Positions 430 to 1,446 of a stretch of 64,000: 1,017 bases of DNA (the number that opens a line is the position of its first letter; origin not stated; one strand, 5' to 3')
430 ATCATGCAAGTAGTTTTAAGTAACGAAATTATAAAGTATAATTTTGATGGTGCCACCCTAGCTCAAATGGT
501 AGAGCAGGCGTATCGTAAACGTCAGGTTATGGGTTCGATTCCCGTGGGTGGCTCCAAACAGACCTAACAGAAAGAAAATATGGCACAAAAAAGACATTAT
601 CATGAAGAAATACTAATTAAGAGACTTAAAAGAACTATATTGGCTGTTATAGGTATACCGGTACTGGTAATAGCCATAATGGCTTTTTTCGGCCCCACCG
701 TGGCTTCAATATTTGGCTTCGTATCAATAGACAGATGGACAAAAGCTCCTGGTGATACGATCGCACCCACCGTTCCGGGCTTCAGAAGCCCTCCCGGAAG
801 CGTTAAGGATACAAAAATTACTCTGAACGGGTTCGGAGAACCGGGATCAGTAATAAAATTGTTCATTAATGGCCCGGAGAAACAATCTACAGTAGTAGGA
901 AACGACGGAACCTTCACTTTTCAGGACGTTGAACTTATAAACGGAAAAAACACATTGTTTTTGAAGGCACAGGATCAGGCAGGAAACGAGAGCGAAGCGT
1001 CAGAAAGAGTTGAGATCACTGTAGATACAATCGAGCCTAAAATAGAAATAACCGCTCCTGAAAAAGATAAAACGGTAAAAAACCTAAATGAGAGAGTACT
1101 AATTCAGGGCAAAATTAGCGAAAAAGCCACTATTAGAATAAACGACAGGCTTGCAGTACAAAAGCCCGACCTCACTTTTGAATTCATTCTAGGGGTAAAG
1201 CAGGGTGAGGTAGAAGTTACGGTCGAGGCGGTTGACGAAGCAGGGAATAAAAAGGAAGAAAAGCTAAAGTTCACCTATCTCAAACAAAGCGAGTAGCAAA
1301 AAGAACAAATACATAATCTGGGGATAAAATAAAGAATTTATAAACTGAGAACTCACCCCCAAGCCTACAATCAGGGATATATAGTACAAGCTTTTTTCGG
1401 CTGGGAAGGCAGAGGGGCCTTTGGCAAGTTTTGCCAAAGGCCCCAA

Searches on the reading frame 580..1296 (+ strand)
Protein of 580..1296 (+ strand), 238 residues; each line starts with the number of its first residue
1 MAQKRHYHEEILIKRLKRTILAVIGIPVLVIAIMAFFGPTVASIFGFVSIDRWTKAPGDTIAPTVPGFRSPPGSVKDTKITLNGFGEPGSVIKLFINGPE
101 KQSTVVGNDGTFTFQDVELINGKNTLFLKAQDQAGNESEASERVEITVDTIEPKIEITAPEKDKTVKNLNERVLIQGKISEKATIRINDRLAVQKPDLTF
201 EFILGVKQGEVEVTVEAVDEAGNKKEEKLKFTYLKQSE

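Call 33: find_encoding_contigs(protein=window:580-1296:+, flank=10000, max_places=4)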
Protein window:580-1296:+ (238 aa): 10 contigs read that carry it; 4 places shown.
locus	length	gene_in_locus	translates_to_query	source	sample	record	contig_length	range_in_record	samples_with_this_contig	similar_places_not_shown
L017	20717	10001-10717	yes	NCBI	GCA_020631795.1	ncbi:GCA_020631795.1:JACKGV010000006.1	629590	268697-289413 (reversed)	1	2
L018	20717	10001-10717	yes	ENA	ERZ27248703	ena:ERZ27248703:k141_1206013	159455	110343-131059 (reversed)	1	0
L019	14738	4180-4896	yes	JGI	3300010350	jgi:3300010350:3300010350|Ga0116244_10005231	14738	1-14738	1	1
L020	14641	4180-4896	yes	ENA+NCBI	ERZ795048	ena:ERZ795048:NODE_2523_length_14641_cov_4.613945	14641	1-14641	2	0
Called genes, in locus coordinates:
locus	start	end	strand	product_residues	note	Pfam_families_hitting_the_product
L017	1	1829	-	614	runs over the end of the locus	PF01612:DNA_pol_A_exo1, PF00476:DNA_pol_A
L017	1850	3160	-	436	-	PF02934:GatB_N, PF02637:GatB_Yqey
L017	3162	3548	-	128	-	-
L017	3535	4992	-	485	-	PF01425:Amidase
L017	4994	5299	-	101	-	PF20978:Gta3 (weak), PF02686:GatC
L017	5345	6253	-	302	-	PF01435:Peptidase_M48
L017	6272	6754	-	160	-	PF04011:LemA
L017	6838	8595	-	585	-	PF14716:HHH_8, PF14520:HHH_5 (faint), PF14791:DNA_pol_B_thumb, PF02811:PHP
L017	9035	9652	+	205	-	PF01476:LysM (weak)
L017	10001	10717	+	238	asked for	PF19077:Big_13, PF17936:Big_6 (weak), PF27332:TP_0781 (faint), PF13750:Big_3_3 (faint), PF09136:Glucodextran_B (weak)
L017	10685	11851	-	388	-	PF04932:Wzy_C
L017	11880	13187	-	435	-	PF01943:Polysacc_synt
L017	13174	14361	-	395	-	-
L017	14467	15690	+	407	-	PF00704:Glyco_hydro_18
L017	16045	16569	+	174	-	PF10502:Peptidase_S26, PF00717:Peptidase_S24 (weak)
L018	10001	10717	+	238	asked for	PF19077:Big_13, PF17936:Big_6 (weak), PF27332:TP_0781 (faint), PF13750:Big_3_3 (faint), PF09136:Glucodextran_B (weak)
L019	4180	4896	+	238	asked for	PF19077:Big_13, PF17936:Big_6 (weak), PF27332:TP_0781 (faint), PF13750:Big_3_3 (faint), PF09136:Glucodextran_B (weak)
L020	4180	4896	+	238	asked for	PF19077:Big_13, PF17936:Big_6 (weak), PF27332:TP_0781 (faint), PF13750:Big_3_3 (faint), PF09136:Glucodextran_B (weak)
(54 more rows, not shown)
